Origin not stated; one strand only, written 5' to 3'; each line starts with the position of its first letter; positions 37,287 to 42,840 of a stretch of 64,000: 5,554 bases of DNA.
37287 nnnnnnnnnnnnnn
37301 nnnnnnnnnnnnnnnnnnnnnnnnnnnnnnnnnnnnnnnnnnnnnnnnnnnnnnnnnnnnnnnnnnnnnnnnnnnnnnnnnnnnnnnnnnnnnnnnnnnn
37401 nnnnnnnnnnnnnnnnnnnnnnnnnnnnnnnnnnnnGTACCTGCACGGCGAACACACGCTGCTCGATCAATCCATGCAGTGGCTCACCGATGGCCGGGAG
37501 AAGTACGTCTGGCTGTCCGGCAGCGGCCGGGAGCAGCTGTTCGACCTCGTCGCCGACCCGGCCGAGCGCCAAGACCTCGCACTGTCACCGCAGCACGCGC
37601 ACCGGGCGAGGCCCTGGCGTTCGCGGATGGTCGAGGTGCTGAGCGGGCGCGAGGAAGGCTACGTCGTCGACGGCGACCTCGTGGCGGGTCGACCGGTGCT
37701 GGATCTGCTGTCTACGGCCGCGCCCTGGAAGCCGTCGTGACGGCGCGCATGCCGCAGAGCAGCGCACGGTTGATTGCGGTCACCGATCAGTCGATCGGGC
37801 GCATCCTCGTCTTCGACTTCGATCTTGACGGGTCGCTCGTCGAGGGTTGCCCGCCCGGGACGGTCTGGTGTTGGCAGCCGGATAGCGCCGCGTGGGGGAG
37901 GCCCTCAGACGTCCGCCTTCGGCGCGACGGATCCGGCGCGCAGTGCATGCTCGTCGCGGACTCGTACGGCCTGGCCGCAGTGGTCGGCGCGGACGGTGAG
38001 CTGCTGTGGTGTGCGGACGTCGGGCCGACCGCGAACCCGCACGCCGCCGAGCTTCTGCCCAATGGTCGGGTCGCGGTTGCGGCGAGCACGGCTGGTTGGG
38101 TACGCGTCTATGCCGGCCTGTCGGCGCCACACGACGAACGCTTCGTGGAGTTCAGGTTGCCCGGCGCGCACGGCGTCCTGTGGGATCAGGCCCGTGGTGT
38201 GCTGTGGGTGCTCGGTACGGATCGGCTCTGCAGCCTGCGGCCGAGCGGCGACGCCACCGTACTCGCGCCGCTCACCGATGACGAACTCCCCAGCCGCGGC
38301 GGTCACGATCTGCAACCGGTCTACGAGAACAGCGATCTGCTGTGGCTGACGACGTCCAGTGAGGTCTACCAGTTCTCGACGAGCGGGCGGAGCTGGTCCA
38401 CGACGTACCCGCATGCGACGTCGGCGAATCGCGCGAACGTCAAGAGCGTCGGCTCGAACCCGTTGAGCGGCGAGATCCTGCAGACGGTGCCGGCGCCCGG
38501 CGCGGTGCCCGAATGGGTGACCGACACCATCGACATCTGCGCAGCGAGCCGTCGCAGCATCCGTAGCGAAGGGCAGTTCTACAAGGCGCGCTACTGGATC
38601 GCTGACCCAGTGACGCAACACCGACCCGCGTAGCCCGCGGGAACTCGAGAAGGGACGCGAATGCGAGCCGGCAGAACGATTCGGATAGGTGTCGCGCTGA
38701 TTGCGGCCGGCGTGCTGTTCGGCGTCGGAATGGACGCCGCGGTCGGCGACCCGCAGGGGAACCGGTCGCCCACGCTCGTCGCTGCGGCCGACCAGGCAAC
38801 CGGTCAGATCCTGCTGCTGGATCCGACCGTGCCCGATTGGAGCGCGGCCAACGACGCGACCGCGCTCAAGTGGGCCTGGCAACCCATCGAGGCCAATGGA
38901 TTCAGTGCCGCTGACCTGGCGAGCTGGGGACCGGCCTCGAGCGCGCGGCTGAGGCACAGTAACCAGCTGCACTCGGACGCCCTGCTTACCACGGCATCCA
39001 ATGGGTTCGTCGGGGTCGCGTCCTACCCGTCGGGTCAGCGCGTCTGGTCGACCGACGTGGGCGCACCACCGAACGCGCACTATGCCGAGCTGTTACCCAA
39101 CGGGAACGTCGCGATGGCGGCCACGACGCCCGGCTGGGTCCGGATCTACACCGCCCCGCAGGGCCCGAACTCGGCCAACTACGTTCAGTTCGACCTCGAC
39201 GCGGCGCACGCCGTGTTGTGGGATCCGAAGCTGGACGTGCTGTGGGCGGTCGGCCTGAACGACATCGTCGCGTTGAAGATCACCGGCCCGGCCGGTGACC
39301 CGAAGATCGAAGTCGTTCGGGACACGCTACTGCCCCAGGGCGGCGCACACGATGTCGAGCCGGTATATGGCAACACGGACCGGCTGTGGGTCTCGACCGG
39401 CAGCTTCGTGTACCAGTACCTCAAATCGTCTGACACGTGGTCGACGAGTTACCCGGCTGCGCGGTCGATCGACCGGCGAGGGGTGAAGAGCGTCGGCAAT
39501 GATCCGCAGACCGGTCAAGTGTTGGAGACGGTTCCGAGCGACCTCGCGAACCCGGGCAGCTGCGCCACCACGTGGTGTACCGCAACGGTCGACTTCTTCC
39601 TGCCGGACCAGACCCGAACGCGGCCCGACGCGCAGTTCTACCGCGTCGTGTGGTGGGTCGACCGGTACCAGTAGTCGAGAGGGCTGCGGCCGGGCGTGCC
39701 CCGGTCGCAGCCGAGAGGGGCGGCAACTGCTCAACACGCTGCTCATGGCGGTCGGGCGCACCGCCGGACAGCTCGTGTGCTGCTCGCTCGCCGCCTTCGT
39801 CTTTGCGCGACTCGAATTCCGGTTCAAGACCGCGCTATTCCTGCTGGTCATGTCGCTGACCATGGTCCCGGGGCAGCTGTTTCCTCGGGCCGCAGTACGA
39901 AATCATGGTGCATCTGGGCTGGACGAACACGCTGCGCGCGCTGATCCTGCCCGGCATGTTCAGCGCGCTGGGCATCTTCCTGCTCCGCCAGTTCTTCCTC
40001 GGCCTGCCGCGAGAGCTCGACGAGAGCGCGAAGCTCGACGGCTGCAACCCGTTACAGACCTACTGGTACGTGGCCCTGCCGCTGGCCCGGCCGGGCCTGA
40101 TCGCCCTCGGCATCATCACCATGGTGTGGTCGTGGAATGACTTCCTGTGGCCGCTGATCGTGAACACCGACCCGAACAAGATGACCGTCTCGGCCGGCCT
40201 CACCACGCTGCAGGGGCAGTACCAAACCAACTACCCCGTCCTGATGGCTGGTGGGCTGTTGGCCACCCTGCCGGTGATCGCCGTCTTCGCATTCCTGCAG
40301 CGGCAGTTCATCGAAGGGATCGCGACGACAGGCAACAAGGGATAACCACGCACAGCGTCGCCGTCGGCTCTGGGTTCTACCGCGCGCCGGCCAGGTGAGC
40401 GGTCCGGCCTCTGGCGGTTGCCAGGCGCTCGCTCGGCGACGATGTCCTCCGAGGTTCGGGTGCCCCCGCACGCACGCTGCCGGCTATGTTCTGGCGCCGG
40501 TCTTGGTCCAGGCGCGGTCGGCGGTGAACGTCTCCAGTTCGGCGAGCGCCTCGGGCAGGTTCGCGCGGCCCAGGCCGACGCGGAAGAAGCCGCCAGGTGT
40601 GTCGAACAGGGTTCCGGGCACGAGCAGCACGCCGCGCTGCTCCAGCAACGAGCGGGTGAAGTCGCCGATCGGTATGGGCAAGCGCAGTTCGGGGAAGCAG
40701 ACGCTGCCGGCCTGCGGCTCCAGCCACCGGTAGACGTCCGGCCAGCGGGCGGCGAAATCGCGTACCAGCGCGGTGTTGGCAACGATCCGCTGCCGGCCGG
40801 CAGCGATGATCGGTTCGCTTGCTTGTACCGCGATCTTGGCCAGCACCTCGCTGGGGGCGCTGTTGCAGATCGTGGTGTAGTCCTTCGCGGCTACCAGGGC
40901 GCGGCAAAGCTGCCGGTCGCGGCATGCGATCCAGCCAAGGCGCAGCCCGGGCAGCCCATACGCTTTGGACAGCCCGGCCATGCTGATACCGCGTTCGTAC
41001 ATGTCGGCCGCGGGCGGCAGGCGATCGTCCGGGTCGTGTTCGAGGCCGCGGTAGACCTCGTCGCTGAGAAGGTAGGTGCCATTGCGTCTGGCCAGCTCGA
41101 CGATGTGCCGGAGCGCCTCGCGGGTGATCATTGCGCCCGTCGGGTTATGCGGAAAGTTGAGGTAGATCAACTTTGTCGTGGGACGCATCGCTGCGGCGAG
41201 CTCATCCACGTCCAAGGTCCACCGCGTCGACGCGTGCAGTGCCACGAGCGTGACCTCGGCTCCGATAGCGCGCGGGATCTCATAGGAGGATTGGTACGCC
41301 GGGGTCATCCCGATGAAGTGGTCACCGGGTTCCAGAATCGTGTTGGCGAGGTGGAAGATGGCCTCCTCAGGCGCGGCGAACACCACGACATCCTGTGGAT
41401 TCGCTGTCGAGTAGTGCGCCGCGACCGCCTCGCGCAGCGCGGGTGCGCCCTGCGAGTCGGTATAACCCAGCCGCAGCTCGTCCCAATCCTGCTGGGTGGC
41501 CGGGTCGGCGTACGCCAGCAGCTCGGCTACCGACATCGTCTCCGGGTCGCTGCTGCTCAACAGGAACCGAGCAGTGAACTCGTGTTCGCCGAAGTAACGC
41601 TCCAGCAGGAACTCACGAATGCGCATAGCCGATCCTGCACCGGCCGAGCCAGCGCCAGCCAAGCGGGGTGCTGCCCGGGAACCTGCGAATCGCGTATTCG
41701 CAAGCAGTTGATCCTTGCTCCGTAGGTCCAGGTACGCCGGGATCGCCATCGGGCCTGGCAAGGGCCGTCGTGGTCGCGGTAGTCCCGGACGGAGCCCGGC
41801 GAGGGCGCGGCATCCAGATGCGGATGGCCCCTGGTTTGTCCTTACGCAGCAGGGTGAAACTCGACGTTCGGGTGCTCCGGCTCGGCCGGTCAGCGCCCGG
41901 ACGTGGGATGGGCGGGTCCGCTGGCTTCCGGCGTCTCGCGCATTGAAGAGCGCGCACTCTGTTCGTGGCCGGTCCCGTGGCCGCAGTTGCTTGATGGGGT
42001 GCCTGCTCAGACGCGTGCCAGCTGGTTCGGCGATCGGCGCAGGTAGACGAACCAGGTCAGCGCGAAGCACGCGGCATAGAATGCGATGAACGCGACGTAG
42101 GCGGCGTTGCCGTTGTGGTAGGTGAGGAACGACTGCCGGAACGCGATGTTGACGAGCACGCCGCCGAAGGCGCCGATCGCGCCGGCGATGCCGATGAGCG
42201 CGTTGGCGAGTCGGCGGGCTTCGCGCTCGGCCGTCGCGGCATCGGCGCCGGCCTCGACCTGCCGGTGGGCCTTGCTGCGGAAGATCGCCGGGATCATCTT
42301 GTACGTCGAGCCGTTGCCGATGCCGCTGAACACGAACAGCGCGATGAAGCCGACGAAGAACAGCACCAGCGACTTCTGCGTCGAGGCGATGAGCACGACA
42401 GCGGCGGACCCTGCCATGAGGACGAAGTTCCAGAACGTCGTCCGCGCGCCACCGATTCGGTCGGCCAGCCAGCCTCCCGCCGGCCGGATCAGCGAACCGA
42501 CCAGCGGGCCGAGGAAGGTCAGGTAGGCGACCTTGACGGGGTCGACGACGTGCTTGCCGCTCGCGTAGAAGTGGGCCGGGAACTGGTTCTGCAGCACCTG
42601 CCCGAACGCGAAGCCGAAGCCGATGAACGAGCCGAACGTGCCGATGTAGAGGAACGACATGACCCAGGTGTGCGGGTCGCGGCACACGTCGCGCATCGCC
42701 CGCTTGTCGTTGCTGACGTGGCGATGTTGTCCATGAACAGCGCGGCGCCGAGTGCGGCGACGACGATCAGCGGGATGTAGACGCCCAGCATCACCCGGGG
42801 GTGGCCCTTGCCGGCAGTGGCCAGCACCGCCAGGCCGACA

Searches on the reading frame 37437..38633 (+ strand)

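Call 24: search_protein_families(library=pfam, proteins=[window:37437-38630:+], max_evalue=0.00001)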
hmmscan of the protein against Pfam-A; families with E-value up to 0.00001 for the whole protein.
window:37437-38630:+ (398 aa): 1 family
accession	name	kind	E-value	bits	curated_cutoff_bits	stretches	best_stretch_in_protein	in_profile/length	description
PF20138.4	DUF6528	-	1.8e-13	50.5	23.5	1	171-342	95-271/327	Family of unknown function (DUF6528)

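Call 28: search_protein_families(library=pfam, proteins=[window:37479-38633:+], max_evalue=0.01)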
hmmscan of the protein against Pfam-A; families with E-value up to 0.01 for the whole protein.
window:37479-38633:+ (384 aa): 1 family
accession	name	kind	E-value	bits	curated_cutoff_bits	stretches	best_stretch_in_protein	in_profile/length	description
PF20138.4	DUF6528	-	1.6e-13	50.7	23.5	1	157-328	95-271/327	Family of unknown function (DUF6528)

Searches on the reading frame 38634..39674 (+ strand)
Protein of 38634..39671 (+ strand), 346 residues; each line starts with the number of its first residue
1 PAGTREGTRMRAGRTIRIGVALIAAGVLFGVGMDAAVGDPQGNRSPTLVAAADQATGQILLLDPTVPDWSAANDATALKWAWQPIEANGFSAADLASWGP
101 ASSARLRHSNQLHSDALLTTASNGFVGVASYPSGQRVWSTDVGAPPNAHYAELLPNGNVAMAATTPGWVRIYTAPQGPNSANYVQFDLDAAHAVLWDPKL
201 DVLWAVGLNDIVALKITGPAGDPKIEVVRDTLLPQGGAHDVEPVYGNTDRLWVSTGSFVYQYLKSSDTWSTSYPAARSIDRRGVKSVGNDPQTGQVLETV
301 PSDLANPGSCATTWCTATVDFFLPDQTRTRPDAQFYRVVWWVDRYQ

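Call 24: search_protein_families(library=pfam, proteins=[window:38634-39671:+], max_evalue=0.00001)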
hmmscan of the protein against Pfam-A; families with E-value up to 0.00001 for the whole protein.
window:38634-39671:+ (346 aa): 1 family
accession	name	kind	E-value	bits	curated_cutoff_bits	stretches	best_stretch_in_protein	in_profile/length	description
PF20138.4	DUF6528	-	2.4e-15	56.7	23.5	1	80-297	63-277/327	Family of unknown function (DUF6528)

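Call 28: search_protein_families(library=pfam, proteins=[window:38661-39674:+], max_evalue=0.01)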
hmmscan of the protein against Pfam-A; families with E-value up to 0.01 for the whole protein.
window:38661-39674:+ (337 aa): 1 family
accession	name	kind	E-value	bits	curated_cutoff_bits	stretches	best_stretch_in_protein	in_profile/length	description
PF20138.4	DUF6528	-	2.2e-15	56.8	23.5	1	71-288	63-277/327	Family of unknown function (DUF6528)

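Call 53: find_encoding_contigs(protein=window:38661-39674:+, flank=10000, max_places=6)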
Protein window:38661-39674:+ (337 aa): 1 contig read that carries it; 1 place shown.
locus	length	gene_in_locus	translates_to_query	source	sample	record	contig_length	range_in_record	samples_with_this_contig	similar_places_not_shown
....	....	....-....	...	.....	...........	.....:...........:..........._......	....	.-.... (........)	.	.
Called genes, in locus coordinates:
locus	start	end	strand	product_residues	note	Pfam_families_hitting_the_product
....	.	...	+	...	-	?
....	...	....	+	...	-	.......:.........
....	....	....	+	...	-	-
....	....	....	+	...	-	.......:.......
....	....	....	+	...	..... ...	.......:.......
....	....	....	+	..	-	?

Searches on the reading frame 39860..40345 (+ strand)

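Call 24: search_protein_families(library=pfam, proteins=[window:39860-40342:+], max_evalue=0.00001)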
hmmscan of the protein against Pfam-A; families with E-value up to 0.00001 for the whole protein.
window:39860-40342:+ (161 aa): 1 family
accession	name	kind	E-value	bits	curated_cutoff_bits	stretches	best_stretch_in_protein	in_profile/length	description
PF00528.27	BPD_transp_1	-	3.4e-20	73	26.4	1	15-150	45-178/184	Binding-protein-dependent transport system inner membrane component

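Call 28: search_protein_families(library=pfam, proteins=[window:39905-40345:+], max_evalue=0.01)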
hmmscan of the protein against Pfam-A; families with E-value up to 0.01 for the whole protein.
window:39905-40345:+ (146 aa): 1 family
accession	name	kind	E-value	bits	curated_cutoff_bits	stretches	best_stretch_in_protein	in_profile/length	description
PF00528.27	BPD_transp_1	-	6.8e-20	72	26.4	1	3-135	48-178/184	Binding-protein-dependent transport system inner membrane component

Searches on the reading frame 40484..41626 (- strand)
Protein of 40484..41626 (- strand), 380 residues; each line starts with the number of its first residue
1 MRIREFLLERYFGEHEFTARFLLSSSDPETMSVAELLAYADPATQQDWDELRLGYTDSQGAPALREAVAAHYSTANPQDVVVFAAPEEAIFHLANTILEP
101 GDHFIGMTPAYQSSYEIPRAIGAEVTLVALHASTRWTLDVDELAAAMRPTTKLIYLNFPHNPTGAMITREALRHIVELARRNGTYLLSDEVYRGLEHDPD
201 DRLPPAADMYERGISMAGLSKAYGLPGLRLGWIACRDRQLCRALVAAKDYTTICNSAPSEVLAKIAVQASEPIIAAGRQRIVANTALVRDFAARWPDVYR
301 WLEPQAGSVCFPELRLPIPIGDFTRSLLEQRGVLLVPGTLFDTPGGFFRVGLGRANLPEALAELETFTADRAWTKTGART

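Call 16: find_encoding_contigs(protein=window:40484-41626:-, flank=10000, max_places=10)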
Protein window:40484-41626:- (380 aa): 1 contig read that carries it; 1 place shown.
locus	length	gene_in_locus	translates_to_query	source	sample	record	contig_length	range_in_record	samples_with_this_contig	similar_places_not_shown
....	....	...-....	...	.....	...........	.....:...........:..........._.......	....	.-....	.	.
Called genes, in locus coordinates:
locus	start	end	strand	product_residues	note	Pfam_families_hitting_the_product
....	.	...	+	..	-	?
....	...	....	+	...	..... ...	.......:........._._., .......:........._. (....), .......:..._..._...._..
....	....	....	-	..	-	?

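Call 51: find_homologous_proteins(query=window:40484-41626:-, max_evalue=1e-30)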
Query window:40484-41626:- (380 aa): 5620 proteins with E <= 1e-30 among 8000 candidates; the best 120 are listed.
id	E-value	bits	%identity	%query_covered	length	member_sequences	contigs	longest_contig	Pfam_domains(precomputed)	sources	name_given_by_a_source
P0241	8.6e-254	860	100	100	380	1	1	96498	PF00155.28,PF00266.26,PF01053.27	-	-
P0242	8.8e-183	626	73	99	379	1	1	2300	PF00155.28,PF00266.26,PF01053.27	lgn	-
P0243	2.1e-141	490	61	97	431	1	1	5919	PF00155.28,PF12897.14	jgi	jgi:aspartate/methionine/tyrosine aminotransferase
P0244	4.0e-140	485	60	98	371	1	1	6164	PF00155.28,PF01053.27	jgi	jgi:aspartate/methionine/tyrosine aminotransferase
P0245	6.9e-140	485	59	97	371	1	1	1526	PF00155.28,PF00266.26,PF01053.27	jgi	jgi:aspartate/methionine/tyrosine aminotransferase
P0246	7.2e-140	485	59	97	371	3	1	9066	PF00155.28,PF00266.26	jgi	jgi:aspartate/methionine/tyrosine aminotransferase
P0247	2.2e-139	483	58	99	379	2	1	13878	PF00155.28,PF00266.26,PF01053.27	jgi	-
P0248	4.3e-139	482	59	97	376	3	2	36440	PF00155.28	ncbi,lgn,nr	ncbi:MAG TPA: aminotransferase class I/II-fold pyridoxal phosphate-dependent enzyme [Streptosporangi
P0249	4.5e-139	482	58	97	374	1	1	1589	PF00155.28,PF12897.14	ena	-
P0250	5.3e-139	482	59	97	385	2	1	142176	PF00155.28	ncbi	ncbi:MAG TPA: aminotransferase class I/II-fold pyridoxal phosphate-dependent enzyme [Streptosporangi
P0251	1.7e-138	480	60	97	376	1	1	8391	PF00155.28,PF00266.26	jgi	jgi:aspartate/methionine/tyrosine aminotransferase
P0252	7.7e-138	478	59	97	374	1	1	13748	PF00155.28,PF12897.14,PF00266.26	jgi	jgi:aspartate/methionine/tyrosine aminotransferase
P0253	9.0e-138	478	60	97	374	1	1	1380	PF00155.28,PF00266.26,PF01053.27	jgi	jgi:aspartate/methionine/tyrosine aminotransferase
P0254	9.1e-138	478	59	97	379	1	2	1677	PF00155.28,PF01053.27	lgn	-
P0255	1.1e-137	477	59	97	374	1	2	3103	PF00155.28,PF01053.27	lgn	-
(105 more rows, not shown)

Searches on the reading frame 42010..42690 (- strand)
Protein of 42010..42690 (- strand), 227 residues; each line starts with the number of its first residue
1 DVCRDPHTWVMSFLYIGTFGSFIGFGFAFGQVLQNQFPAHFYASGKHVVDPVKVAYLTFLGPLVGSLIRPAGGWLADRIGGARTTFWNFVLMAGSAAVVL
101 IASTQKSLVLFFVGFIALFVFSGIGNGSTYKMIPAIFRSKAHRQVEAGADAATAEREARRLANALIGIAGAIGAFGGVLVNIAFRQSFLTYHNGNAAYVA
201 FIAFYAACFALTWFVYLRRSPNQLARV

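Call 6: find_related_loci(query=window:42010-42690:-, collection=genome_contigs, flank=10000)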
Query seq(227 aa) (227 aa) in genome_contigs; peptide patterns used: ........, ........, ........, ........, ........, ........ (x = any residue, [..] = any of these).
599 stretches matched a pattern (row limit reached: there are more); 428 encode a relative of the query (tblastn E <= 1e-3); the best 80 are kept; 80 distinct loci.
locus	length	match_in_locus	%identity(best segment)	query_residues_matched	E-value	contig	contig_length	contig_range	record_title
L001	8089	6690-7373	83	1-224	1e-125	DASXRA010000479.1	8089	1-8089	MAG TPA_asm: Jatrophihabitantaceae bacterium isolate SMAG_U4627 k141_120437, whole genome shotgun sequence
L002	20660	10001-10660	71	1-227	8e-105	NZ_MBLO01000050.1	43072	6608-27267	Pseudofrankia sp. BMG5.36 contig_142, whole genome shotgun sequence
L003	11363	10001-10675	70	1-227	6e-103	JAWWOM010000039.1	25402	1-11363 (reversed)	MAG: Frankiales bacterium isolate BP_347 scaffold_375177, whole genome shotgun sequence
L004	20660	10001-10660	74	1-227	3e-102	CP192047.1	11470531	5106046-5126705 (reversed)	Spirillospora sp. CA-255316 chromosome, complete genome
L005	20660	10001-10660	74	1-227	1e-100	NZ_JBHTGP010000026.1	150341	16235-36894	Actinomadura fibrosa strain JCM 9371 platanus_K_17_124_26, whole genome shotgun sequence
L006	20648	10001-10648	74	2-224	1e-100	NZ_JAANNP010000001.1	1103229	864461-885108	Motilibacter deserti strain E257 scaffold31_1103229, whole genome shotgun sequence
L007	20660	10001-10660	71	1-227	7e-101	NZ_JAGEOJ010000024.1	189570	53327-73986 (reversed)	Actinomadura barringtoniae strain GKU 128 24, whole genome shotgun sequence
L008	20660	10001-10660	73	1-227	2e-100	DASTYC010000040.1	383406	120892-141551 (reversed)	MAG TPA_asm: Streptosporangiaceae bacterium isolate SMAG_U2431 k141_1771015, whole genome shotgun sequence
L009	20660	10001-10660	71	1-227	6e-100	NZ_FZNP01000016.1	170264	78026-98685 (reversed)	Actinomadura mexicana strain DSM 44485, whole genome shotgun sequence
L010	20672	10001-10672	71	1-227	4e-99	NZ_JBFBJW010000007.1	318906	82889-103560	Micromonospora sp. NPDC085948 NPDC085948_186_D12.ctg-0007, whole genome shotgun sequence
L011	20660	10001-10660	71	1-227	2e-98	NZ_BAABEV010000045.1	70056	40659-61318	Actinomadura verrucosospora strain JCM 3147 sequence045, whole genome shotgun sequence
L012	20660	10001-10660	73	1-227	8e-98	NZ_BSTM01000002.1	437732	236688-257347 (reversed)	Actinomadura sp. NBRC 104412 sequence002, whole genome shotgun sequence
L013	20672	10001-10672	70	1-227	6e-98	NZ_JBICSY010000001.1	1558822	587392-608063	Micromonospora sp. NPDC049175 NPDC049175_88_B12.ctg-0001, whole genome shotgun sequence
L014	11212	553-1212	69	1-227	3e-97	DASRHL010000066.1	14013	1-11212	MAG TPA_asm: Acidimicrobiia bacterium isolate SMAG_U10083 k141_2324007, whole genome shotgun sequence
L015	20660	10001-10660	70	1-227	2e-97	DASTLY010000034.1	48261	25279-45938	MAG TPA_asm: Mycobacteriales bacterium isolate SMAG_U3274 k141_542997, whole genome shotgun sequence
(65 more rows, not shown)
